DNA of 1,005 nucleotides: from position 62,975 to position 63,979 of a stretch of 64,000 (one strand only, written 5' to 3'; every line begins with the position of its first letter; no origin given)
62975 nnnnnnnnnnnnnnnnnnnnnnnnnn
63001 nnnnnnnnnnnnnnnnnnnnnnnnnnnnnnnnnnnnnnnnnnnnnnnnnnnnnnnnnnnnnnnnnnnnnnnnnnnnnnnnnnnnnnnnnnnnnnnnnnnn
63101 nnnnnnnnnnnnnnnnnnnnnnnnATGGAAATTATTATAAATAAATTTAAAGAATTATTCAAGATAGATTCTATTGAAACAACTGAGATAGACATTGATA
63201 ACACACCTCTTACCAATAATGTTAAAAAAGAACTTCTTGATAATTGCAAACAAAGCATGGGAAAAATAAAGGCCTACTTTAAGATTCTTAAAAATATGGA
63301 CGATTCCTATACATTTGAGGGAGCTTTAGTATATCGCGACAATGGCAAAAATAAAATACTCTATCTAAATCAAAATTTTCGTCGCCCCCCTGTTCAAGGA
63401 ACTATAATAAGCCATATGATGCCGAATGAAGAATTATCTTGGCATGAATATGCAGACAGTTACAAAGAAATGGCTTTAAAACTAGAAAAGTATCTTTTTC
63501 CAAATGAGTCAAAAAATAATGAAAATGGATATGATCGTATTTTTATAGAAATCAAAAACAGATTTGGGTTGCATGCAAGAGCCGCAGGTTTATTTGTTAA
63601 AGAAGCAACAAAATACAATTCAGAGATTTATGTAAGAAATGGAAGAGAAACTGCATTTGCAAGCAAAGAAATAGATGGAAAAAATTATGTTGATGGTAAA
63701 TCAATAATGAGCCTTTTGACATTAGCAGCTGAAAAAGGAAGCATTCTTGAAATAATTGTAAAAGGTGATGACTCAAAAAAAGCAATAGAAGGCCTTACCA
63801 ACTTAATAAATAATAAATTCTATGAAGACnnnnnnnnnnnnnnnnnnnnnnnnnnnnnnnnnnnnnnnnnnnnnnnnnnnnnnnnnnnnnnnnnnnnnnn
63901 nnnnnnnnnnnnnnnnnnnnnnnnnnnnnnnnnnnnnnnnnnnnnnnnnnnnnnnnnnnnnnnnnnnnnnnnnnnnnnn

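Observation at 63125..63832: HPr-like phosphocarrier domain fused to an unknown N-terminal domain in an archaeon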

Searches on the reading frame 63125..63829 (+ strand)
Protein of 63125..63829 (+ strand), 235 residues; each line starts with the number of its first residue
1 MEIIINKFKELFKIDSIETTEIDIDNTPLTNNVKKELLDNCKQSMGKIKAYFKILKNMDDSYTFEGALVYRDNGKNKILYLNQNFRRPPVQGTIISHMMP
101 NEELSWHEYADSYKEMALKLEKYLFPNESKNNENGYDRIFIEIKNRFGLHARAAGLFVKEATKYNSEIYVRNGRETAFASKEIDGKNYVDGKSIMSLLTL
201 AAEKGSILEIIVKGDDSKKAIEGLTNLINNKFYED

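Call 3: search_protein_families(library=pfam, proteins=[window:63125-63829:+], max_evalue=1)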
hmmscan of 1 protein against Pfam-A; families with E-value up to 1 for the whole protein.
window:63125-63829:+ (235 aa): 1 family
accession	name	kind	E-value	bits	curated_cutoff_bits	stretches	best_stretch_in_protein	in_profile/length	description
PF00381.24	PTS-HPr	-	4e-22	78.5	23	1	141-229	5-80/81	PTS HPr component phosphorylation site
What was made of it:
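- Checked: Pfam PF00381 scores 78.5 bits, E 4e-22, against a cut-off of 23 (call 3).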

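Call 4: search_protein_families(library=ncbifam, proteins=[window:63125-63829:+], max_evalue=1)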
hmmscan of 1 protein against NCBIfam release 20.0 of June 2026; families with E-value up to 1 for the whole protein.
window:63125-63829:+ (235 aa): 9 families
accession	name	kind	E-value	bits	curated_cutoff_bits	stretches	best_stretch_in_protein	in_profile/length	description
TIGR01003.1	PTS_HPr_family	subfamily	8.2e-19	67.4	47.9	1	141-229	6-82/82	HPr family phosphocarrier protein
NF010354.0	PRK13782.1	equivalog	5.1e-15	55.3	123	1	141-230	6-83/85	HPr family phosphocarrier protein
NF010351.0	PRK13779.1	equivalog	6.5e-14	51.6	766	1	126-230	405-499/503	bifunctional PTS system fructose-specific transporter subunit IIA/HPr protein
NF008319.0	PRK11109.1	equivalog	2.5e-13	50.1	302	1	124-232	274-372/376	fused PTS fructose transporter subunit IIA/HPr protein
NF010352.0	PRK13780.1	equivalog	5.3e-11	42.3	110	1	143-230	8-83/88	phosphocarrier protein HPr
NF008146.0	PRK10897.1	equivalog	4.1e-10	39.8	119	1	141-235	7-90/90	PTS phosphocarrier protein NPr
NF008104.0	PRK10850.1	equivalog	5.5e-10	39.2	153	1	143-229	8-82/85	phosphocarrier protein Hpr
NF041319.1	PTS-HPr_Halo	equivalog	6.4e-10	39.4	140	1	141-229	5-84/87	phosphocarrier protein HPr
NF008478.1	PRK11377.1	equivalog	0.0061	15.6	520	1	138-234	157-241/473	dihydroxyacetone kinase phosphoryl donor subunit DhaM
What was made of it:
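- On HPr family (Pfam PF00381 / TIGR01003): TIGR01003 scores 67.4 bits against 47.9 (calls 3, 4).
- On NPr (PtsO, PTS-Ntr): NF008146 scores 39.8 bits against a cut-off of 119 (call 4).
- On FPr/FruB-type or DhaM-type multiphosphoryl transfer protein: FruB and DhaM equivalogs are far below cut-off (call 4).
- On Haloarchaeal PTS HPr (NF041319): 39.4 bits against a cut-off of 140 (call 4).
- Closest known: Multidomain PTS proteins with a C-terminal HPr domain. Different: DhaM scores only 15.6 bits against a cut-off of 520 (call 4).
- Closest known: Haloarchaeal and nanohaloarchaeal PTS HPr. Different: The haloarchaeal HPr model NF041319 scores 39.4 bits against a cut-off of 140 here (call 4), which points to an independent acquisition.
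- Checked: TIGR01003 scores 67.4 bits against a cut-off of 47.9 (call 4).
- The haloarchaeal HPr model scores only 39 bits against a cut-off of 140 (call 4), so this acquisition is independent of the haloarchaeal PTS.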

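Call 5: search_solved_structures(query=window:63125-63829:+, max_evalue=1, show_alignments=3)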
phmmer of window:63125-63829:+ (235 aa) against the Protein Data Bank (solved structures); distinct sequences matched with E-value up to 1: 33.
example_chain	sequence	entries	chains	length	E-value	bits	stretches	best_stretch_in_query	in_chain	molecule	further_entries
3le1_A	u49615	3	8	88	9.3e-15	58.1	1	139-234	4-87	Phosphotransferase system, HPr-related proteins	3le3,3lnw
3le5_A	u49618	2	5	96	1.3e-14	57.6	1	139-234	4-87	Phosphotransferase system, HPr-related proteins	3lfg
1zvv_W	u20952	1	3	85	1.1e-08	38.2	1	141-228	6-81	HPr-like protein crh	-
1mo1_A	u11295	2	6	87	1.3e-08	37.9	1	141-229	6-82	Hpr-like protein crh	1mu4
2ak7_A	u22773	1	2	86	1.5e-08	37.8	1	141-228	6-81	HPr-like protein crh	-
1k1c_A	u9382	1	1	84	1.5e-08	37.8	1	141-228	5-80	catabolite repression HPr-like protein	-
2rlz_A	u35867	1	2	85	1.5e-08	37.8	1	141-228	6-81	HPr-like protein crh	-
3ihs_A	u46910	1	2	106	4e-08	36.4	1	137-225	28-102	Phosphocarrier protein HPr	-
4xwj_B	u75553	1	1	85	2.1e-06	30.7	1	146-228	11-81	Phosphocarrier protein HPr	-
1ggr_B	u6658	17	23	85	2.2e-06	30.7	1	146-228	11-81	PHOSPHOCARRIER PROTEIN HPR | HISTIDINE-CONTAINING PHOSPHOCARRIER PROTEIN HPR | PHOSPHO-HPR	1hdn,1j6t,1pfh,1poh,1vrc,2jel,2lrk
9s8b_C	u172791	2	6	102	3.6e-06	30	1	145-228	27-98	Phosphocarrier protein HPr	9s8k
1y4y_A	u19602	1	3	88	4.3e-06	29.7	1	143-228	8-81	Phosphocarrier protein HPr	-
7x7h_B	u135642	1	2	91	4.7e-06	29.6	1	137-229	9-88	HPr family phosphocarrier protein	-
1y50_A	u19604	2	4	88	5.7e-06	29.3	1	143-228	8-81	Phosphocarrier protein HPr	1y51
1opd_A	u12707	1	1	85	6.4e-06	29.2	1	146-228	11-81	HISTIDINE-CONTAINING PROTEIN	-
5t17_A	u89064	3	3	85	0.016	18.1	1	141-229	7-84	Phosphocarrier protein NPr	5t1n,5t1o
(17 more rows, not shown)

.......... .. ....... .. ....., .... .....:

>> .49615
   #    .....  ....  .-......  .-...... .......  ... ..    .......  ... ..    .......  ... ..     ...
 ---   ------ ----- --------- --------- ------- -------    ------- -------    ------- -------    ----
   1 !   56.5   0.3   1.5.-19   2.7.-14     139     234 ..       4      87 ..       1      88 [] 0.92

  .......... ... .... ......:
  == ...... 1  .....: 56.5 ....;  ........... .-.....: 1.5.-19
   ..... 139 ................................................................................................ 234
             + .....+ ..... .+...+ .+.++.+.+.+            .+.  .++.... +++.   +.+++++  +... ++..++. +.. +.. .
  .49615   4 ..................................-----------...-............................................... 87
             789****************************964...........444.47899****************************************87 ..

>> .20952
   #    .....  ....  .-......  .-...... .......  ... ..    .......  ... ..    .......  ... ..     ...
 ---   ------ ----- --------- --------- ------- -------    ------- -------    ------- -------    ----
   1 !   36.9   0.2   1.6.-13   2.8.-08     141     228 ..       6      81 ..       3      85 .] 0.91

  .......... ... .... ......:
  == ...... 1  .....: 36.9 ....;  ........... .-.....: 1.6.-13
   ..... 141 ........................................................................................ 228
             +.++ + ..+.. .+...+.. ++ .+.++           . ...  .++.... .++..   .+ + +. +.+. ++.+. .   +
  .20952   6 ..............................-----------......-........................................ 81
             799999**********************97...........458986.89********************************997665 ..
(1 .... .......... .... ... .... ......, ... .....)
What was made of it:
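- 63701..63703 (+): Codon for Ser193, equivalent to the regulatory Ser46 of HPr, within GKSIM. Aligned to Ser46 of 3le1 and Crh (call 5).
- Closest known: Crh. Same: PDB Crh chains match at about 1e-8 (call 5).
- Checked: The best solved relative is Thermoanaerobacter HPr 3le1, E 9e-15 (call 5).
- His15 is readily lost when phosphotransfer is dispensable, as in Crh, which has Gln15 (call 5 alignment).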

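Call 6: find_homologous_proteins(query=window:63125-63829:+)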
Query window:63125-63829:+ (235 aa): 6 proteins with E <= 0.001 among 391 candidates.
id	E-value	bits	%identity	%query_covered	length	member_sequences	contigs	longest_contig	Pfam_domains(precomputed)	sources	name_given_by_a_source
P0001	2.0e-149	513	100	100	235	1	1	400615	PF00381.25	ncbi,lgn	ncbi:MAG: HPr family phosphocarrier protein [Candidatus Pacearchaeota archaeon]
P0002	9.7e-78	279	58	98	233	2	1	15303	PF00381.25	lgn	-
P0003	2.2e-64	235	49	100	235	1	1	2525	PF00381.25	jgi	-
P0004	2.1e-48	183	44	100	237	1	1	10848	PF00381.25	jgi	jgi:phosphocarrier protein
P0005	4.9e-42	162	42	100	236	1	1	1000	PF00381.25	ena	-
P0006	4.5e-23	100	41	74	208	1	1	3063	PF00381.25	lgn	-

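Call 9: find_encoding_contigs(protein=P0001, flank=10000, max_places=3)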
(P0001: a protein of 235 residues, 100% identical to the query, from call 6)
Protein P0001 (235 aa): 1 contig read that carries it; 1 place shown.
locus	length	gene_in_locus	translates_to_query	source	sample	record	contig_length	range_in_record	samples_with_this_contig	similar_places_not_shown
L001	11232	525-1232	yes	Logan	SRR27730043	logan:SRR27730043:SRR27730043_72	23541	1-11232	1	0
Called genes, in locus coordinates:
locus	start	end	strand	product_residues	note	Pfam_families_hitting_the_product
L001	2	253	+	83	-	?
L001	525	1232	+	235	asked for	PF00381:PTS-HPr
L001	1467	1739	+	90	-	PF00736:EF1_GNE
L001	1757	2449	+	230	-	PF01230:HIT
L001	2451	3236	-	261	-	PF01478:Peptidase_A24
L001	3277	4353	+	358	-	PF01266:DAO (faint), PF01494:FAD_binding_3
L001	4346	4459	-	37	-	-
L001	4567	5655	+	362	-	-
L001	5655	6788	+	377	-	-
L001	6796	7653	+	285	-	-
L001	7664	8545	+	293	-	-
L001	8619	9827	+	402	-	PF27218:MJ0043_C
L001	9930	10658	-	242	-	PF00575:S1, PF07541:EIF_2_alpha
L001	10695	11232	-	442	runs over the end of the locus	PF01368:DHH, PF21763:DHH_CID, PF02272:DHHA1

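Call 10: find_encoding_contigs(protein=P0002, flank=10000, max_places=3)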
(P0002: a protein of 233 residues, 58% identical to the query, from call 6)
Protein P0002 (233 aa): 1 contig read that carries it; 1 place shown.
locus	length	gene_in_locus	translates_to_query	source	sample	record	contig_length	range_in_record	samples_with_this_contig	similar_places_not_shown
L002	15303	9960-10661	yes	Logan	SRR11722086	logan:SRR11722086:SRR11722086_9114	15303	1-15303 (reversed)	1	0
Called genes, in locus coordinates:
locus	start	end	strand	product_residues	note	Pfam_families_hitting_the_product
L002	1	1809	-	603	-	?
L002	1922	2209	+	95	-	-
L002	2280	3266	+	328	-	PF01510:Amidase_2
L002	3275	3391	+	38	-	-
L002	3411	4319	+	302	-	-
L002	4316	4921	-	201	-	-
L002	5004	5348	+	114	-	-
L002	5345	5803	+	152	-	-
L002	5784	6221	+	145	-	-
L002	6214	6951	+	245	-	-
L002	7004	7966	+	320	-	PF01336:tRNA_anti-codon (faint), PF08646:Rep_fac-A_C (faint)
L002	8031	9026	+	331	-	PF14520:HHH_5, PF00154:RecA_N, PF13481:AAA_25, PF08423:Rad51, PF06745:ATPase (weak)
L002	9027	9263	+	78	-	-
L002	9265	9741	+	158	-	PF00383:dCMP_cyt_deam_1, PF14437:MafB19-deam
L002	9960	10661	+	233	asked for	PF00381:PTS-HPr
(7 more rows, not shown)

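Call 11: find_encoding_contigs(protein=P0004, flank=10000, max_places=3)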
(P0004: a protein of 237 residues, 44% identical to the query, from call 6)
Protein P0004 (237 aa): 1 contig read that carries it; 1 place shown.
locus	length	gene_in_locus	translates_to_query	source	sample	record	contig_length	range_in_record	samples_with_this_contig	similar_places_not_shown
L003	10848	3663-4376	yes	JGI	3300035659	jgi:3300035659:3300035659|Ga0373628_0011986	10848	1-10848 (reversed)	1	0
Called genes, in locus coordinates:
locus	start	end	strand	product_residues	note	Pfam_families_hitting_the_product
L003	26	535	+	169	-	-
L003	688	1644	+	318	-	PF01336:tRNA_anti-codon (weak), PF08646:Rep_fac-A_C (weak)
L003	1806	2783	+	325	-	PF14520:HHH_5, PF00154:RecA_N, PF13481:AAA_25, PF08423:Rad51, PF06745:ATPase (weak)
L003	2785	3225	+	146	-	-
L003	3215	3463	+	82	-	-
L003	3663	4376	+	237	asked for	PF00381:PTS-HPr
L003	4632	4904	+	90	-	PF00736:EF1_GNE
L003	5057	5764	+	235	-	PF01230:HIT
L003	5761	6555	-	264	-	PF01478:Peptidase_A24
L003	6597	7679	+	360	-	PF01266:DAO (faint), PF01494:FAD_binding_3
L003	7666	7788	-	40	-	-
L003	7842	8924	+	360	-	-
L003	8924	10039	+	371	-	-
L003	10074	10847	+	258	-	?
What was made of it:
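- The archaeal synteny is conserved (calls 9-11).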

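Call 20: predict_structure(alignment_id=A1)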
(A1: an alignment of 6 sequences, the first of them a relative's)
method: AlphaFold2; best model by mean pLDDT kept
length: 235 residues; sequences in the alignment: 6
mean_pLDDT: 75.9   pTM: 0.51
mean pLDDT of the five models: 75.9, 72.8, 66.0, 63.2, 61.1
residues with pLDDT >= 90: 43; 70-90: 121; 50-70: 53; < 50: 18
segments of 3 or more residues with pLDDT < 50: 24-33, 126-133
pLDDT, mean of each block of 10 residues (from residue 1): 65 65 48 54 70 83 82 77 67 68 86 74 52 69 85 94 94 72 83 89 83 91 92 82
secondary structure, 60 per line:
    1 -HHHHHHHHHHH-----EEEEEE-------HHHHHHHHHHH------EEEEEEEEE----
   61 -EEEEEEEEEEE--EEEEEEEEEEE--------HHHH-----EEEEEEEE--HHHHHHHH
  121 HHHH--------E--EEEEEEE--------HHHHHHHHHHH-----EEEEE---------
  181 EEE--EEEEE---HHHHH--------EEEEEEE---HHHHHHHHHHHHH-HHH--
elements in order: H2-12 E18-23 H31-41 E48-56 E62-72 E75-85 H94-97 E103-110 H113-124 E136-142 H151-161 E167-171 E181-183 E186-190 H194-198 E207-213 H217-229
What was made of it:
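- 63635..63670 (+): Family-specific 12-residue insertion (R171-E182) that lengthens the beta2-beta3 hairpin of the HPr domain. AF2 places extra strands at 181-183 and 186-190 (call 20).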

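Call 43: fold_search(model_id=the predicted structure, library=pdb)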
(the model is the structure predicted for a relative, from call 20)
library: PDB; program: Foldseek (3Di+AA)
matches with E <= 10: 1818; with E <= 0.001: 37
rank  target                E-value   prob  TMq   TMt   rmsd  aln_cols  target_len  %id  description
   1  3lfg_B                6.7e-10  1.00  0.35  0.89   2.5        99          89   40  Crystal structure of HPr-C-His from Thermoanaerobacter tengcongensis (released 2010-12-15)
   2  3le3_A                1.7e-09  1.00  0.35  0.90   2.5        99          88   40  Crystal structure of apoHPr monomer from Thermoanaerobacter tengcongensis (released 2010-12-15)
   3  3le1_A                2.5e-09  1.00  0.34  0.90   2.5        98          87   41  Crystal structure of apoHPr monomer from Thermoanaerobacter tengcongensis (released 2010-12-15)
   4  3lnw_A                3.0e-09  1.00  0.35  0.92   1.6        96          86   38  Close correlation of protein thermostability and self-buried area rate revealed by crystal structure of HPr from Therm (released 2011-02-16)
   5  3le1_B                6.5e-08  1.00  0.32  0.86   2.5        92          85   40  Crystal structure of apoHPr monomer from Thermoanaerobacter tengcongensis (released 2010-12-15)
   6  3ihs_B                2.4e-07  1.00  0.33  0.88   2.7        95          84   33  Crystal Structure of a Phosphocarrier Protein HPr from Bacillus anthracis str. Ames (released 2009-08-11)
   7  7ff5_A                5.6e-07  1.00  0.33  0.89   1.1        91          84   27  The crystal structure of Ruminiclostridium cellulolyticum Phosphocarrier (released 2022-07-27)
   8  9s8k_G                9.5e-07  1.00  0.33  0.90   1.2        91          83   32  Structure of glycogen phosphorylase - tetrameric form - in complex with HPr from Escherichia coli (released 2026-04-08)
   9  4xwj_B                9.5e-07  1.00  0.33  0.90   2.2        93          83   33  Histidine-containing phosphocarrier protein (HPr) and antisigma factor Rsd complex (released 2015-10-21)
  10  3ihs_A                1.3e-06  1.00  0.34  0.90   1.1        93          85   28  Crystal Structure of a Phosphocarrier Protein HPr from Bacillus anthracis str. Ames (released 2009-08-11)
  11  1ptf                  1.6e-06  1.00  0.34  0.88   1.3        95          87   26  THE 1.6 ANGSTROMS STRUCTURE OF HISTIDINE-CONTAINING PHOSPHOTRANSFER PROTEIN HPR FROM STREPTOCOCCUS FAECALIS (released 1994-01-31)
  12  1poh                  1.7e-06  1.00  0.33  0.87   1.2        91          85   32  THE 2.0 ANGSTROMS RESOLUTION STRUCTURE OF ESCHERICHIA COLI HISTIDINE-CONTAINING PHOSPHOCARRIER PROTEIN HPR: A REDETERMIN (released 1994-01-31)
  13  7x7h_B                2.2e-06  1.00  0.34  0.92   1.2        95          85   29  Crystal structure of Fructose regulator/Histidine phosphocarrier protein complex from Vibrio cholerae (released 2023-03-15)
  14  1zvv_J                2.2e-06  1.00  0.32  0.86   2.6        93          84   34  Crystal structure of a ccpa-crh-dna complex (released 2006-02-07)
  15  1pch                  2.5e-06  1.00  0.32  0.81   3.0        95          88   27  STRUCTURAL EVIDENCE FOR THE EVOLUTIONARY DIVERGENCE OF MYCOPLASMA FROM GRAM-POSITIVE BACTERIA: THE HISTIDINE-CONTAINING  (released 1995-10-15)
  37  5t17_MODEL_1_A        7.0e-04  1.00  0.30  0.74   3.4        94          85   24  NMR structure of the E. coli protein NPr, residues 1-85 (released 2016-09-28)
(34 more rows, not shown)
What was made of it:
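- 63533..63829 (+): C-terminal HPr-family phosphocarrier domain, aa 137-235 (Pfam match 141-229). Calls 3, 4, 5, 20 and 43.
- On HPr family (Pfam PF00381 / TIGR01003): Foldseek matches 37 solved HPr, Crh and NPr chains at E <= 1e-3, with target-normalised TM up to 0.92 (calls 20, 43).
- Checked: The AF2 model of the C-terminal domain (pLDDT 83-94) superposes on solved HPrs with target-normalised TM 0.85-0.92 and rmsd 1.1-2.7 A (calls 20, 43).
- Identity of the HPr domain is supported by calls 3, 4, 5 and 43. A solved Rsd-HPr complex (4xwj) is among the fold matches (call 43).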

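Call 54: find_related_loci(query=A1, collection=genome_contigs, flank=10000)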
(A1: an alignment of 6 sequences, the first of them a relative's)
Query A1 (235 aa) in genome_contigs; peptide patterns used: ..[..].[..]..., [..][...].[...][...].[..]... (x = any residue, [..] = any of these).
600 stretches matched a pattern (row limit reached: there are more); 564 encode a relative of the query (tblastn E <= 1e-3); the best 80 are kept; 80 distinct loci.
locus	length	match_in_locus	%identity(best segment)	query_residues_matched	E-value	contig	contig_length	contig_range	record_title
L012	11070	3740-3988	48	141-235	4e-19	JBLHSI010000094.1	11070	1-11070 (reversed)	MAG: Halioglobus sp. isolate 3300055292_103 Ga0535668_0008841, whole genome shotgun sequence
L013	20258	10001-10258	48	137-235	5e-19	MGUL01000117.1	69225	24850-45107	MAG: Elusimicrobia bacterium RBG_16_66_12 RBG_16_scaffold_3654, whole genome shotgun sequence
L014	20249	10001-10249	47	141-235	7e-19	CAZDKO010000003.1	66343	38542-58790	MAG TPA_asm: uncultured bacterium isolate binchicken_co43_373 genome assembly, contig: NODE_477_length_66343_cov_13.9984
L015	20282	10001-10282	41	130-235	2e-18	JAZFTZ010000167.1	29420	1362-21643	MAG: Thermodesulfobacteriota bacterium isolate BS2bin.46 BS2bin.46_167, whole genome shotgun sequence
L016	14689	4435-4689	43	139-235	3e-18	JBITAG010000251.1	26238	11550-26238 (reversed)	MAG: Phycisphaerales bacterium JB059 k141_364219, whole genome shotgun sequence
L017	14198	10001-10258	45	138-235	3e-18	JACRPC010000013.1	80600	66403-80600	MAG: Rhodospirillales bacterium isolate NC_groundwater_1977_Pr3_S-0.2um_65_12 scaffold_109826, whole genome shotgun sequ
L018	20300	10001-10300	41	125-235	4e-18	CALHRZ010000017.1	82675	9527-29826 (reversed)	MAG: uncultured bacterium isolate N1_Bin_METABAT__65_1 genome assembly, contig: c_000001899386, whole genome shotgun seq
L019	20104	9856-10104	47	141-235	4e-18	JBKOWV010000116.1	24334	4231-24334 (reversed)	MAG: Verrucomicrobiota bacterium isolate GM_EKS_MAG_00006 GM_EKS_000000086826, whole genome shotgun sequence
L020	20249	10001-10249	44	140-234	4e-18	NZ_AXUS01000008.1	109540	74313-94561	Clostridioides mangenotii TR Contig_127, whole genome shotgun sequence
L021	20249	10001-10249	44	140-234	4e-18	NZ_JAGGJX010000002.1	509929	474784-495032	Metaclostridioides mangenotii strain DSM 1289 Ga0454101_02, whole genome shotgun sequence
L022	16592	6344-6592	48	141-235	4e-18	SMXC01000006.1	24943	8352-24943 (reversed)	MAG: Caldithrix sp. isolate N075bin58 k141_49176, whole genome shotgun sequence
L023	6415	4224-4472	44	141-235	5e-18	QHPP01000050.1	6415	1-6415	MAG: Verrucomicrobia bacterium isolate AV26 14_0929_05_20cm_scaffold_11043_curated, whole genome shotgun sequence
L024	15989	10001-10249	48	141-235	6e-18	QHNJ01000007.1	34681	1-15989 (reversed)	MAG: Verrucomicrobia bacterium isolate AV79 14_0903_05_40cm_scaffold_1227_curated, whole genome shotgun sequence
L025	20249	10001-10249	46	141-235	6e-18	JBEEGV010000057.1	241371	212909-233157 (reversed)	MAG: Verrucomicrobiota bacterium isolate BP_778 scaffold_2440553, whole genome shotgun sequence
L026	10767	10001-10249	43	141-235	1e-17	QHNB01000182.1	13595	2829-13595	MAG: Verrucomicrobia bacterium isolate AV86 14_0929_05_20cm_scaffold_5943_curated, whole genome shotgun sequence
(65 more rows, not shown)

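Call 61: list_cluster_members(proteins=[P0001, P0002, P0004, P0007, P0008, P0009, P0012, P0022, P0014, P0006])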
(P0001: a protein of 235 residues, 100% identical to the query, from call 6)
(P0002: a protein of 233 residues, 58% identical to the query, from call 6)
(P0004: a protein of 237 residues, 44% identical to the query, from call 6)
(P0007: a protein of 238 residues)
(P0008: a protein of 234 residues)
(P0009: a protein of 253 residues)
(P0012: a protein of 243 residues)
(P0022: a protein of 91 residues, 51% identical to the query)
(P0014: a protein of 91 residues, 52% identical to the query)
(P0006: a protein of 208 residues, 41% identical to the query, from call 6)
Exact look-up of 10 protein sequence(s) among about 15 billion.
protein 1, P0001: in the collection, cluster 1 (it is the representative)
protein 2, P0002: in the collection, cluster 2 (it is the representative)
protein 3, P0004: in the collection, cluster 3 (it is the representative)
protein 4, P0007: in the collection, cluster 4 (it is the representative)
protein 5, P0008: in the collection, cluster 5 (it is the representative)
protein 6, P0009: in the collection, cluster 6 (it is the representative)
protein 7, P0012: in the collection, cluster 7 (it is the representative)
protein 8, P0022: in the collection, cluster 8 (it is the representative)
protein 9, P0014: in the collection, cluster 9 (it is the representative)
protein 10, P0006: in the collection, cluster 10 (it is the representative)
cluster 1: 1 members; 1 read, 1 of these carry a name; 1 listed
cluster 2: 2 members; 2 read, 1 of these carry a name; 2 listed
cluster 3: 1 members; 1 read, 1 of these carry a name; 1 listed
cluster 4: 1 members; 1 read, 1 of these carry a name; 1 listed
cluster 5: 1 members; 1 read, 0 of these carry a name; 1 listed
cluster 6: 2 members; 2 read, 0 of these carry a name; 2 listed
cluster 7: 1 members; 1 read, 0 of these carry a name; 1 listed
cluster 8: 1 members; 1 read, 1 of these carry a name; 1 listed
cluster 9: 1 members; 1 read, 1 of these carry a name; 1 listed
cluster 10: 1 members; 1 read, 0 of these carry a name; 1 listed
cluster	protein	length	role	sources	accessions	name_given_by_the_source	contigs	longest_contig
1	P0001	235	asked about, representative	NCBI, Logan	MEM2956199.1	MAG: HPr family phosphocarrier protein [Candidatus Pacearchaeota archaeon]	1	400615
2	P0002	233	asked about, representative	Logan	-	-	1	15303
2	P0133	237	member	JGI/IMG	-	phosphocarrier protein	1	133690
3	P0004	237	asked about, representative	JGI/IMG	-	phosphocarrier protein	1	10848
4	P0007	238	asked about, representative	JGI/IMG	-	phosphocarrier protein HPr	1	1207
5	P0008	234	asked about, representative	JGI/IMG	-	-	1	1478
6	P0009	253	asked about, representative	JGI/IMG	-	-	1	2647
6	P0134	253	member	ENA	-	-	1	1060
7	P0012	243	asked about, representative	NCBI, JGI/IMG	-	-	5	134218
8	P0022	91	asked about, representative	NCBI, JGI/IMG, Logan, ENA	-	phosphocarrier protein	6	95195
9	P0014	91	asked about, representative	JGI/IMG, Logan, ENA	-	phosphocarrier protein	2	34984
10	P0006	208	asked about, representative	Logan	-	-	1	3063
